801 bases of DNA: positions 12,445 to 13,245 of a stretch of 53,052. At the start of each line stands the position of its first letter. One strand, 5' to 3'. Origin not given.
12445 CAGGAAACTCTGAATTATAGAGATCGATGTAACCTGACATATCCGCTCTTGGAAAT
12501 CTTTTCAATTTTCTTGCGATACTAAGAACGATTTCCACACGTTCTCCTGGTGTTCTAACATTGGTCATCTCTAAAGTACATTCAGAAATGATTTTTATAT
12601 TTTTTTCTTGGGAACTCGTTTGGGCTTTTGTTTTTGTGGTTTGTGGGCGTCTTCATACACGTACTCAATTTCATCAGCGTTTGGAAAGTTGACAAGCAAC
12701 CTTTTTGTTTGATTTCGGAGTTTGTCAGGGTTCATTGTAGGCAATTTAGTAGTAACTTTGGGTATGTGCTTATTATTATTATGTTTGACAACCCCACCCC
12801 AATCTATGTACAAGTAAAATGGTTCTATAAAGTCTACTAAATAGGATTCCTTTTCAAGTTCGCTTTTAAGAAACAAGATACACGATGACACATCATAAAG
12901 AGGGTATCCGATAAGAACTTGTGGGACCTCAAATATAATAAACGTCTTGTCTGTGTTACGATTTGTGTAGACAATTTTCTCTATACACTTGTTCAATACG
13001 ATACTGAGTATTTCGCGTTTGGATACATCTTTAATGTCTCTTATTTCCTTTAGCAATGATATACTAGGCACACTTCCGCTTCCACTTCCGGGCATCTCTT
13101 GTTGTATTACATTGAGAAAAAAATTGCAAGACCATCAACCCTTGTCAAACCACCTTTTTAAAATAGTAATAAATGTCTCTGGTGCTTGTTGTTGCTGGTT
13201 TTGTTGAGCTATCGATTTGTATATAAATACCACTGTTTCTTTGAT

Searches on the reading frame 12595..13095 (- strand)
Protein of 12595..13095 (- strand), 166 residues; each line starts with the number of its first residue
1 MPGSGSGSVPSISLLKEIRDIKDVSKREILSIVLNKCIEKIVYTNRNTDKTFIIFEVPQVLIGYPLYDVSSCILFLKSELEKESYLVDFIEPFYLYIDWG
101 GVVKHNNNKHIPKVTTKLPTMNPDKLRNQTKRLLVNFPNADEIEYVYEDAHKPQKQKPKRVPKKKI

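Call 77: search_protein_families(library=pfam, proteins=[window:12595-13095:-], max_evalue=0.001)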
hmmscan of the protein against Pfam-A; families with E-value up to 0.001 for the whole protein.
window:12595-13095:- (166 aa): 1 family
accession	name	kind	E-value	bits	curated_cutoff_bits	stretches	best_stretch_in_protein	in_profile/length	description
PF19063.5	DUF5759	-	2.6e-10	40.4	25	1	15-80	6-70/71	Family of unknown function (DUF5759)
